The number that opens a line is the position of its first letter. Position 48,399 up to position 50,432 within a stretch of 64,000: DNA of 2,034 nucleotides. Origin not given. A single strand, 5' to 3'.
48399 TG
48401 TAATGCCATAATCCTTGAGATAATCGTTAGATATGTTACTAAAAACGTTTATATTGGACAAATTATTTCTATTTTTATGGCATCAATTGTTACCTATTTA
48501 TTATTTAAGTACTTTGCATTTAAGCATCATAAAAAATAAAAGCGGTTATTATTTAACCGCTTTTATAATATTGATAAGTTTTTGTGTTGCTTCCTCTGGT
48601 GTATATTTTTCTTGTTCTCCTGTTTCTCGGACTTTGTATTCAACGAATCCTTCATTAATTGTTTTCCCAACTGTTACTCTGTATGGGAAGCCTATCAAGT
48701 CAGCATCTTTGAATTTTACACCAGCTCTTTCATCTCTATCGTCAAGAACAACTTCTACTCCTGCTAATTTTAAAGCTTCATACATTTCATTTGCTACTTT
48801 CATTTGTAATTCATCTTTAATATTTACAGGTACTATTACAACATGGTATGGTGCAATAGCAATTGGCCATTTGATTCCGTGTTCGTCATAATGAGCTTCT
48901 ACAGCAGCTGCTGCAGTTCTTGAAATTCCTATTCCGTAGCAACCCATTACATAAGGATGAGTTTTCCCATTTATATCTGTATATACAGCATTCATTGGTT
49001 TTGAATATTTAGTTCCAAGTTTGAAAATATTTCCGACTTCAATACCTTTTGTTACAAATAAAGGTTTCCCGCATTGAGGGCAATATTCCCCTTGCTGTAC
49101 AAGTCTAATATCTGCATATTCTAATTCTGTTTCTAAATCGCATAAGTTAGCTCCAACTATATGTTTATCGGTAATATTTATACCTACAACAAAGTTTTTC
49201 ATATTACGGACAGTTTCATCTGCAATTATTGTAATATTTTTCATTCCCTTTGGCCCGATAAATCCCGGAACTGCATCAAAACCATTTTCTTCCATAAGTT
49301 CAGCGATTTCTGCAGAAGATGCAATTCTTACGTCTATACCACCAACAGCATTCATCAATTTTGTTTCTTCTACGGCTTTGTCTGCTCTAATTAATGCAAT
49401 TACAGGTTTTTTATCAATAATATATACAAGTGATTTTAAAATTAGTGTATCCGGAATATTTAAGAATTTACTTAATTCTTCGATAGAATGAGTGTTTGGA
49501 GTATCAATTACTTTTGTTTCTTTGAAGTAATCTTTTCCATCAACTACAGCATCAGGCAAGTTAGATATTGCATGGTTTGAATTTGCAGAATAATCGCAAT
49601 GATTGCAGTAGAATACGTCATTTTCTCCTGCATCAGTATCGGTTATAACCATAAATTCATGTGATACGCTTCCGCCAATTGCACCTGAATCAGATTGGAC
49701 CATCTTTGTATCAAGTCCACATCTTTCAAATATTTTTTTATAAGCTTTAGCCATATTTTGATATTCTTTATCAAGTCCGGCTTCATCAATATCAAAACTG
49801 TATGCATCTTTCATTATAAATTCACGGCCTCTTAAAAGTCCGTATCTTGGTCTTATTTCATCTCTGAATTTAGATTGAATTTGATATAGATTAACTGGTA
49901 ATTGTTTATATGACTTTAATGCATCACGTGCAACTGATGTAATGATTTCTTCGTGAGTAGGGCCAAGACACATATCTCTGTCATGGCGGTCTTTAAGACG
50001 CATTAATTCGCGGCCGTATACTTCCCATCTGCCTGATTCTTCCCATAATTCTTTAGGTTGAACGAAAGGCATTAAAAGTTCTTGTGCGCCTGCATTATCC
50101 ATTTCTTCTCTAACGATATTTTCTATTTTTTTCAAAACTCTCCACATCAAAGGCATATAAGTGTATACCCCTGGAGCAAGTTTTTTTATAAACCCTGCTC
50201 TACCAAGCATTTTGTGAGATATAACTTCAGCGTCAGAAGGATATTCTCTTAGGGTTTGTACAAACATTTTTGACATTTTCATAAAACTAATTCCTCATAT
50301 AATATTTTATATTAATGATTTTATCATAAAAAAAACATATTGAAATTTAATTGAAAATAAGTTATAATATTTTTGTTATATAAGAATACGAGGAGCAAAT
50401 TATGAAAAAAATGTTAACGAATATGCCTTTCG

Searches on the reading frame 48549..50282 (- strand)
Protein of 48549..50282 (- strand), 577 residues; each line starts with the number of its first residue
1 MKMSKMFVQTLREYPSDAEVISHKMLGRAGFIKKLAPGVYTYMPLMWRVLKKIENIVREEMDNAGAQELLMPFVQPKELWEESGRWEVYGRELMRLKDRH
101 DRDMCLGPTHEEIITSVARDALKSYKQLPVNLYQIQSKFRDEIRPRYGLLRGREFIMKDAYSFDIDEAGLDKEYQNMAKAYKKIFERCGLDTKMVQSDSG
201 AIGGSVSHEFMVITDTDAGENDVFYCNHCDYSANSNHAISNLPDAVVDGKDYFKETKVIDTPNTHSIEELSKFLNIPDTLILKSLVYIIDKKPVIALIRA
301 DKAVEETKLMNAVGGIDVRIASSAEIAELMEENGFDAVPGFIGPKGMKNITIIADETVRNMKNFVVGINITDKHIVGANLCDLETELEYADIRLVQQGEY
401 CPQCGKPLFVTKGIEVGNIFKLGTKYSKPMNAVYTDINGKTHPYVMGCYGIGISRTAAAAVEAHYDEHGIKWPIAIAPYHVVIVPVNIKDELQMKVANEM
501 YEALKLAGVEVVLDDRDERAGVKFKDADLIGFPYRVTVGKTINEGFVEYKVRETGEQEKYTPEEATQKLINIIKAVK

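Call 68: find_homologous_proteins(query=window:48549-50282:-, max_evalue=1e-100)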
Query window:48549-50282:- (577 aa): 7992 proteins with E <= 1e-100 among 8000 candidates; the best 120 are listed.
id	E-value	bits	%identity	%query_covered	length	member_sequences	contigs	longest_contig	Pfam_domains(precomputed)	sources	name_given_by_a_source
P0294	0.0e+0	1250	94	100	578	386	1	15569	PF03129.26,PF00587.31,PF04073.21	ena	-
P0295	0.0e+0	1250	95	100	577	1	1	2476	PF03129.26,PF00587.31,PF04073.21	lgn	-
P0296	0.0e+0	1214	91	100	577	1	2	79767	PF03129.26,PF00587.31,PF04073.21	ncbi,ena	-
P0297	0.0e+0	1213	90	100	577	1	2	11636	PF03129.26,PF00587.31,PF04073.21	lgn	-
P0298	0.0e+0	1213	91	100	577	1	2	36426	PF03129.26,PF00587.31,PF04073.21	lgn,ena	-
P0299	0.0e+0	1213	92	100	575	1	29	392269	PF03129.26,PF00587.31,PF04073.21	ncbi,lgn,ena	-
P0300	0.0e+0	1212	93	100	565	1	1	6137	PF03129.26,PF00587.31,PF04073.21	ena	-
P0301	0.0e+0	1212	90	100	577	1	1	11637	PF03129.26,PF00587.31,PF04073.21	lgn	-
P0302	0.0e+0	1212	90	100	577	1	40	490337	PF03129.26,PF00587.31,PF04073.21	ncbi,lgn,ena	-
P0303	0.0e+0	1212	90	100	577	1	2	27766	PF03129.26,PF00587.31,PF04073.21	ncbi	-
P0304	0.0e+0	1211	90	100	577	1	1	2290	PF03129.26,PF00587.31,PF04073.21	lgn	-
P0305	0.0e+0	1211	90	100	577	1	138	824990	PF03129.26,PF00587.31,PF04073.21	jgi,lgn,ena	jgi:proline--tRNA ligase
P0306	0.0e+0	1211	90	100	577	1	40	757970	PF03129.26,PF00587.31,PF04073.21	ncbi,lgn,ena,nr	ncbi:proline--tRNA ligase [Clostridium sp. CAG:729]|nr:proline--tRNA ligase [Clostridium sp. CAG:729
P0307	0.0e+0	1211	90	100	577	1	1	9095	PF03129.26,PF00587.31,PF04073.21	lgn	-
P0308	0.0e+0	1211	91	99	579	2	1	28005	PF03129.26,PF00587.31,PF04073.21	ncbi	-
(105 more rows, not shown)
